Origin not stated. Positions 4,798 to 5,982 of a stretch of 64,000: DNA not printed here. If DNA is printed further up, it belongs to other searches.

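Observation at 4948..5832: TIR-domain protein with an uncharacterised N-terminal domain downstream of an AbiE pair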

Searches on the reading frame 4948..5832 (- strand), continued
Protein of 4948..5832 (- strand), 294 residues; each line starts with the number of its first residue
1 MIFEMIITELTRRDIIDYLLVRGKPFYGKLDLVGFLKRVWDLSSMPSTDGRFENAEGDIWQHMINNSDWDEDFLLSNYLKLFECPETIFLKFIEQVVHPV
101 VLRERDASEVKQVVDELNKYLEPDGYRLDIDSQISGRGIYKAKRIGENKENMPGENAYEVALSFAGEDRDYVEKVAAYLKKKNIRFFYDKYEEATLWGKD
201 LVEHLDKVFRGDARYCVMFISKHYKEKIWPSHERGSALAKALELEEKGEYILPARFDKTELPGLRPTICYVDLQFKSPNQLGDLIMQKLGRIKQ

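Call 26: fold_search(model_id=the predicted structure, library=pdb)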
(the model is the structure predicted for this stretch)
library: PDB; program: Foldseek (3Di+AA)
matches with E <= 10: 879; with E <= 0.001: 16
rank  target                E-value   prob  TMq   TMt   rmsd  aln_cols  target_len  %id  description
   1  4c7m_B                1.4e-05  1.00  0.33  0.70   3.4       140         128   21  The crystal structure of TcpB or BtpA TIR domain (released 2013-12-04)
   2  4lzp_D                1.7e-05  1.00  0.34  0.72   3.3       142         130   21  Structure of the TIR domain of the immunosuppressor BtpA from Brucella (released 2013-11-06)
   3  4lqc_A                1.8e-05  1.00  0.35  0.72   3.3       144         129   21  The crystal structures of the Brucella protein TcpB and the TLR adaptor protein TIRAP show structural differences in m (released 2013-12-04)
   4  3h16_C                2.3e-05  1.00  0.35  0.75   3.2       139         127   23  Crystal structure of a bacteria TIR domain, PdTIR from Paracoccus denitrificans (released 2009-06-16)
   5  4lzp_B                3.4e-05  1.00  0.33  0.69   3.5       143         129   20  Structure of the TIR domain of the immunosuppressor BtpA from Brucella (released 2013-11-06)
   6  4c7m_D                4.8e-05  1.00  0.32  0.69   3.6       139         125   21  The crystal structure of TcpB or BtpA TIR domain (released 2013-12-04)
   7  4lqc_B                5.0e-05  1.00  0.34  0.69   3.5       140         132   21  The crystal structures of the Brucella protein TcpB and the TLR adaptor protein TIRAP show structural differences in m (released 2013-12-04)
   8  3h16_D                5.3e-05  1.00  0.34  0.70   3.2       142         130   20  Crystal structure of a bacteria TIR domain, PdTIR from Paracoccus denitrificans (released 2009-06-16)
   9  4c7m_A                5.3e-05  1.00  0.34  0.68   3.7       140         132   21  The crystal structure of TcpB or BtpA TIR domain (released 2013-12-04)
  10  3h16_B                6.3e-05  1.00  0.34  0.67   3.7       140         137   23  Crystal structure of a bacteria TIR domain, PdTIR from Paracoccus denitrificans (released 2009-06-16)
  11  7uxr_A                1.6e-04  1.00  0.33  0.64   4.4       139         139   21  Crystal structure of the BtTir TIR domain (released 2022-09-07)
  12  4lzp_A                2.6e-04  1.00  0.31  0.53   4.0       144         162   18  Structure of the TIR domain of the immunosuppressor BtpA from Brucella (released 2013-11-06)
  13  4lzp_C                2.8e-04  1.00  0.35  0.60   4.1       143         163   21  Structure of the TIR domain of the immunosuppressor BtpA from Brucella (released 2013-11-06)
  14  8g83_B                6.5e-04  1.00  0.35  0.68   4.0       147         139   23  Structure of NAD+ consuming protein Acinetobacter baumannii TIR domain (released 2023-10-11)
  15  7rts                  6.9e-04  1.00  0.31  0.51   5.6       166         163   19  Crystal structure of the TIR domain from the grapevine disease resistance protein RUN1 without the AE interface (released 2021-10-13)
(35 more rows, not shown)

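Call 30: find_encoding_contigs(protein=P0038, flank=6000, max_places=4)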
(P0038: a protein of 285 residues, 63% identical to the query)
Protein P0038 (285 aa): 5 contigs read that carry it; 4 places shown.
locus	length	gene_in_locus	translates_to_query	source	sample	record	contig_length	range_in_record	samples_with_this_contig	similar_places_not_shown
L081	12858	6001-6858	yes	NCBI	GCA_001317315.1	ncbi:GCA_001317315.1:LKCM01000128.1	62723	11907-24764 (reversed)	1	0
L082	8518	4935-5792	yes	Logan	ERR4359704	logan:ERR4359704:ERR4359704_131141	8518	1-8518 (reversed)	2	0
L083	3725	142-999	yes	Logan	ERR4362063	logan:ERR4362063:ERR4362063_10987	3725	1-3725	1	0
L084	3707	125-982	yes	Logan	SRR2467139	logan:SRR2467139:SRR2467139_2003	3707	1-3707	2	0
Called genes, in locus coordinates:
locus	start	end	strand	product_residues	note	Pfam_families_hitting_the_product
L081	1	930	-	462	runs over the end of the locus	PF14239:RRXRR, PF01844:HNH, PF13395:HNH_4, PF14279:HNH_5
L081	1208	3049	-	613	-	PF07726:AAA_3, PF07728:AAA_5, PF17863:AAA_lid_2 (weak)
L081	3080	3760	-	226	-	-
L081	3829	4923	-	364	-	-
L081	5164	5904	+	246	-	-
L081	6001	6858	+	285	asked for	PF18860:AbiJ_NTD3, PF13676:TIR_2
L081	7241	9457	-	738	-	PF10011:DUF2254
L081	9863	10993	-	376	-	-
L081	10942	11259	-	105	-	-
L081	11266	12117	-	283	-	-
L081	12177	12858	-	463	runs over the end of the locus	PF13173:AAA_14, PF13635:DUF4143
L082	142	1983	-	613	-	PF07726:AAA_3, PF07728:AAA_5, PF17863:AAA_lid_2 (weak)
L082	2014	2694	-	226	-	-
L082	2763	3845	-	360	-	-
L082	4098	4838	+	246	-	-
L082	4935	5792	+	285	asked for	PF18860:AbiJ_NTD3, PF13676:TIR_2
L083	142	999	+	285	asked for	PF18860:AbiJ_NTD3, PF13676:TIR_2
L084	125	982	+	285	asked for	PF18860:AbiJ_NTD3, PF13676:TIR_2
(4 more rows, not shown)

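Call 31: find_encoding_contigs(protein=P0005, flank=6000, max_places=5)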
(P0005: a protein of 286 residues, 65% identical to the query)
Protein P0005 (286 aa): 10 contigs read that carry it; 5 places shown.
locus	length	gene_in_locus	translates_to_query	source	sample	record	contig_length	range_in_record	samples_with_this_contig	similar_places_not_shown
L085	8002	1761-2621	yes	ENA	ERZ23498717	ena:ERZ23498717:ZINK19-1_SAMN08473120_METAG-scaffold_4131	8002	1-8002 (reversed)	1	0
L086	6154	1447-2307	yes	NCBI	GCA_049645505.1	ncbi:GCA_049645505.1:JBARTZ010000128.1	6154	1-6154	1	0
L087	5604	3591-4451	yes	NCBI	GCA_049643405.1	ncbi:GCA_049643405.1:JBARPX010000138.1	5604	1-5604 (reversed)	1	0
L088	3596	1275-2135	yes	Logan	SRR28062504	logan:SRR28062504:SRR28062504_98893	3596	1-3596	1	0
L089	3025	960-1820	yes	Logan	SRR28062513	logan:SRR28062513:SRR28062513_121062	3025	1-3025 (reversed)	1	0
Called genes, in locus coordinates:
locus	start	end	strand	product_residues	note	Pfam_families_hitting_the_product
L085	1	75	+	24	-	?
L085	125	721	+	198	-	PF14559:TPR_19 (faint)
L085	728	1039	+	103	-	-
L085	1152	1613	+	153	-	-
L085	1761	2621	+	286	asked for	PF18860:AbiJ_NTD3, PF13676:TIR_2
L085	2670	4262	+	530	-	PF01642:MM_CoA_mutase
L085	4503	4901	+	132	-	PF00903:Glyoxalase, PF22677:Ble-like_N (faint), PF13468:Glyoxalase_3, PF13669:Glyoxalase_4, PF18029:Glyoxalase_6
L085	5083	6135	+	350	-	PF02812:ELFV_dehydrog_N, PF02826:2-Hacid_dh_C (faint), PF00208:ELFV_dehydrog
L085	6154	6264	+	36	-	-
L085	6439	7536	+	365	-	PF01869:BcrAD_BadFG (faint), PF00871:Acetate_kinase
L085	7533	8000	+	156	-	?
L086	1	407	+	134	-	?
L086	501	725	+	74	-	-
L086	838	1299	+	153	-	-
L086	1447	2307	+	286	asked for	PF18860:AbiJ_NTD3, PF13676:TIR_2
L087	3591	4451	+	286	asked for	PF18860:AbiJ_NTD3, PF13676:TIR_2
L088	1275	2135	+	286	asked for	PF18860:AbiJ_NTD3, PF13676:TIR_2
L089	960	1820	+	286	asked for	PF18860:AbiJ_NTD3, PF13676:TIR_2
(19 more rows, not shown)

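Call 32: find_encoding_contigs(protein=P0001, flank=5000, max_places=4)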
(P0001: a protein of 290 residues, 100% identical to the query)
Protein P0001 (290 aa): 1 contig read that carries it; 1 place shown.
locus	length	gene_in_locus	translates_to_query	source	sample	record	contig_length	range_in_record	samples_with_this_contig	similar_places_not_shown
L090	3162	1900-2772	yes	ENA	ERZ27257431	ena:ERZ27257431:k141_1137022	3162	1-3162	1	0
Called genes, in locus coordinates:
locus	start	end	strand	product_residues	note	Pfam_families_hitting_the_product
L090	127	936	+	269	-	-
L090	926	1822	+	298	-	PF08843:AbiEii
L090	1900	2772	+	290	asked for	PF18860:AbiJ_NTD3, PF13676:TIR_2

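Call 33: find_encoding_contigs(protein=P0002, flank=5000, max_places=4)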
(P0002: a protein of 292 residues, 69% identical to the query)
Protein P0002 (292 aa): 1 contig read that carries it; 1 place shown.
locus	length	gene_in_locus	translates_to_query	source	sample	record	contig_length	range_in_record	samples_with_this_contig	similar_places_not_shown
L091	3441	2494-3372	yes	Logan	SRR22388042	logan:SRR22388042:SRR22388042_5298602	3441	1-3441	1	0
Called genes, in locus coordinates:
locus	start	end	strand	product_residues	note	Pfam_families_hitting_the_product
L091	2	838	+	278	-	?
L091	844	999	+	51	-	-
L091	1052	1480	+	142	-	-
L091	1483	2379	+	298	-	-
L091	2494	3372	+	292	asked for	PF18860:AbiJ_NTD3, PF13676:TIR_2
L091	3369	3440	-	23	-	?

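Call 34: find_encoding_contigs(protein=P0003, flank=5000, max_places=4)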
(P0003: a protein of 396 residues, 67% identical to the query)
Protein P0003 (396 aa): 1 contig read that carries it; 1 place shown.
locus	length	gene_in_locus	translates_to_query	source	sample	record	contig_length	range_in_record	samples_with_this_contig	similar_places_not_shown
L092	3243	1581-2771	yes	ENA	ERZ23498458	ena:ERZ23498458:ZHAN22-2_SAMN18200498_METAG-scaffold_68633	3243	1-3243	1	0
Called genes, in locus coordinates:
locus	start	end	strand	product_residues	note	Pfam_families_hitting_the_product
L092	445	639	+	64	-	-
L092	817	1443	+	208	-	PF13643:DUF4145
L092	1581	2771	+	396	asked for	PF18860:AbiJ_NTD3, PF13676:TIR_2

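Call 36: search_protein_families(library=pfam, proteins=[L091:1483-2379:+, L091:1052-1480:+, L091:2-838:+, L081:5164-5904:+, L085:1152-1613:+, L092:817-1443:+], max_evalue=0.01)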
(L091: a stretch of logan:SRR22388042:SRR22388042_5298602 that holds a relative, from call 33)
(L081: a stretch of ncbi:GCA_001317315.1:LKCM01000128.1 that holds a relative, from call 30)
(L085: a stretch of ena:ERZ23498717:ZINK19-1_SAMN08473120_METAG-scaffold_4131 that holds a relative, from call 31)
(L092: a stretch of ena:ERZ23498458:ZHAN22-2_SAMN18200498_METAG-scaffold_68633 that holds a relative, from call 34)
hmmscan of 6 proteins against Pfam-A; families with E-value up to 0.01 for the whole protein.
L091:1483-2379:+ (298 aa): 0 families

L091:1052-1480:+ (142 aa): 0 families

L091:2-838:+ (278 aa): 2 families
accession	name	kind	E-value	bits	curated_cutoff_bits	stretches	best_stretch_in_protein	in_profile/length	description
PF01420.25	Methylase_S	-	3.3e-21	76.7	22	1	73-249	1-160/168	Type I restriction modification DNA specificity domain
PF12950.13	TaqI_C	-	0.0042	17.8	26.5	1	111-208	5-100/118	TaqI-like C-terminal specificity domain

L081:5164-5904:+ (246 aa): 0 families

L085:1152-1613:+ (153 aa): 0 families

L092:817-1443:+ (208 aa): 1 family
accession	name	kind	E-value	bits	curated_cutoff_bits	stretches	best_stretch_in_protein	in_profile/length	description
PF13643.11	DUF4145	-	8.5e-13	48.6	23.1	1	85-163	2-83/88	Domain of unknown function (DUF4145)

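Call 37: search_solved_structures(query=A1, max_evalue=0.01, show_alignments=4)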
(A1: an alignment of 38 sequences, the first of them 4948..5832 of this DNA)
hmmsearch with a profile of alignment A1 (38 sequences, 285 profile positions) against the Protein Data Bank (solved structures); distinct sequences matched with E-value up to 0.01: 12.
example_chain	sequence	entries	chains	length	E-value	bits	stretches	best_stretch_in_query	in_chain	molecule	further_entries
7uxr_A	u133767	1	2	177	8.8e-08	35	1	149-246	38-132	TIR domain protein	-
7uwg_A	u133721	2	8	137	2.4e-07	33.6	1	150-246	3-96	Molecular chaperone Tir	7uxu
4lzp_B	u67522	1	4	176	2.6e-07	33.5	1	139-232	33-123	Putative uncharacterized protein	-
8g83_A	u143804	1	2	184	2.8e-07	33.3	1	148-246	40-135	NAD(+) hydrolase AbTIR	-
7jlu_A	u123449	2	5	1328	3e-06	29.9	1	146-250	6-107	Disease resistance protein Roq1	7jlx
7jlv_A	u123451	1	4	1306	3.2e-06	29.9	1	146-250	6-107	Disease resistance protein Roq1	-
3h16_A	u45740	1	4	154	9.1e-06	28.4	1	148-230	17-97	TIR protein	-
4lqc_A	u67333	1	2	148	3.4e-05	26.5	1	147-233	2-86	TcpB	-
4c7m_A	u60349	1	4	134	8.8e-05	25.1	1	155-233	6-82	Toll/interleukin-1 receptor domain-containing protein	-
3ozi_A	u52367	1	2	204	0.004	19.7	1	148-246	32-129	L6tr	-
4c6r_A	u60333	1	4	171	0.0049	19.4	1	150-227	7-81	DISEASE RESISTANCE PROTEIN RPS4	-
4c6t_B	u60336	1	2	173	0.0054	19.3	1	151-227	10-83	DISEASE RESISTANCE PROTEIN RPS4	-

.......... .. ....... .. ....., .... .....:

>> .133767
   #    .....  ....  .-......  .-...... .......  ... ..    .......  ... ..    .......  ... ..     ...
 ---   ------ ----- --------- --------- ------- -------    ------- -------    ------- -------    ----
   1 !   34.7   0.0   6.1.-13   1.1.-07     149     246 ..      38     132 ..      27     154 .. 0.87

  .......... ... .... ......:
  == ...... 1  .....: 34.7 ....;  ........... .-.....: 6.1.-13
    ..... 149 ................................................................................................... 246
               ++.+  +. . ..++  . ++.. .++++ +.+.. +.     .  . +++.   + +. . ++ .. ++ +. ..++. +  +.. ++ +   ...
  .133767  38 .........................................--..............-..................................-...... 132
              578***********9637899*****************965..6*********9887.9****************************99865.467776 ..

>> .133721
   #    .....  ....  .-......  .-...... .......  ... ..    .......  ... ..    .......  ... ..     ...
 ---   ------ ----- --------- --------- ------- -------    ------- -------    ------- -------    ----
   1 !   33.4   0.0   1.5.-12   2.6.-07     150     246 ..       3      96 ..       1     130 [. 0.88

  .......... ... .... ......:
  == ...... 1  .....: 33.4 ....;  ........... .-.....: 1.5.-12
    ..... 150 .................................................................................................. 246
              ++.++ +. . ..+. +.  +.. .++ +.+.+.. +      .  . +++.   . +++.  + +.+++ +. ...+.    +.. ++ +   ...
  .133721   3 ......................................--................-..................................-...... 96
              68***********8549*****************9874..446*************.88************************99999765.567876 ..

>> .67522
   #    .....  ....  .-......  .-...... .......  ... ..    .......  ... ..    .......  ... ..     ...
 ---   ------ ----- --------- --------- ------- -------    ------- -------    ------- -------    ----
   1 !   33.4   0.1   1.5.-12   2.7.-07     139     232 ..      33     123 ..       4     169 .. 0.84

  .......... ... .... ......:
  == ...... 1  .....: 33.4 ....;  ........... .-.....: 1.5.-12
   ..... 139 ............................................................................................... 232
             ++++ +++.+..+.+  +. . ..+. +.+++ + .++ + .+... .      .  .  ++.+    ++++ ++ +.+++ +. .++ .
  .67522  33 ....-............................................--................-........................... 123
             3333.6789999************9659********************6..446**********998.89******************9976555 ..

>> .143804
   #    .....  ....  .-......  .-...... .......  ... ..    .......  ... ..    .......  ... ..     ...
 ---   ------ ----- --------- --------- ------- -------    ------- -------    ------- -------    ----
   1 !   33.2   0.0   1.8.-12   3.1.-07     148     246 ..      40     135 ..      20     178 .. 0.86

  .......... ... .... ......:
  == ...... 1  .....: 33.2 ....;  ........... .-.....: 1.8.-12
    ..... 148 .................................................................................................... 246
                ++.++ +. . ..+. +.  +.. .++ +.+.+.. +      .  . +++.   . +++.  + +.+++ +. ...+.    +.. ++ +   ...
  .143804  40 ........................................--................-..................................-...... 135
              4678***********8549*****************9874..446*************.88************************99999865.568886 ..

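Call 47: search_protein_families(library=pfam, alignment_id=A5, max_evalue=0.001)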
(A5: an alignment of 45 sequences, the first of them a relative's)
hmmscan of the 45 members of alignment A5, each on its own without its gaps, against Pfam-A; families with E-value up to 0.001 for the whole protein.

A. member 1, L032:9998-10726:+ (242 aa): 1 family
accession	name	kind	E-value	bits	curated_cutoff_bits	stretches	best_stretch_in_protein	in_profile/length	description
PF13676.11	TIR_2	-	7.1e-15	56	28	1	7-124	1-116/122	TIR domain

B. families by the number of members that match (of 45 scanned): 6 families
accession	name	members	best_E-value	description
PF13676.11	TIR_2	45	2.8e-20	TIR domain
PF01582.25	TIR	16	7e-06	TIR domain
PF00072.30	Response_reg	1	3.2e-11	Response regulator receiver domain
PF11314.13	DUF3117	1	8.8e-10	Protein of unknown function (DUF3117)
PF07238.19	PilZ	1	0.00023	PilZ domain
PF08357.16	SEFIR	1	0.00054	SEFIR domain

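Call 65: search_protein_families(library=padloc, alignment_id=A2, max_evalue=0.00001)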
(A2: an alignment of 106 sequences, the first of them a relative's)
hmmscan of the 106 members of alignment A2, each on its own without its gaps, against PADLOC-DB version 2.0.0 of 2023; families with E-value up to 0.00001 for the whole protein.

A. member 1, L001:2066-2740:- (224 aa): 0 families

B. families by the number of members that match (of 106 scanned): 129 families (the first 25 are shown)
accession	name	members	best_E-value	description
PDLC04772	PDC-M68A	4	7e-30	-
PDLC01997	SAVED1--SAVED_HNH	4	2.2e-28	-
PDLC00739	Effector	4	3.3e-27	Endonuclease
PDLC00746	Effector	4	1.8e-22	Endonuclease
PDLC00749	Effector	4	2.7e-22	Endonuclease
PDLC00747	Effector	4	1.4e-17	Endonuclease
PDLC01998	SAVED1--SAVED_HNH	4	2.5e-14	-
PDLC00743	Effector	4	9.6e-14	Endonuclease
PDLC00740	Effector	4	3.2e-13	Endonuclease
PDLC00742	Effector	4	6.3e-12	Endonuclease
PDLC04773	PDC-M68A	4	1.8e-11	-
PDLC00751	Effector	3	7.9e-16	Endonuclease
PDLC00406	SduA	3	8.7e-16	DUF4263 domain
PDLC01999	SAVED1--SAVED_HNH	3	3e-10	-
PDLC00659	HmaA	2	0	SNF2 helicase / DEAD-box helicase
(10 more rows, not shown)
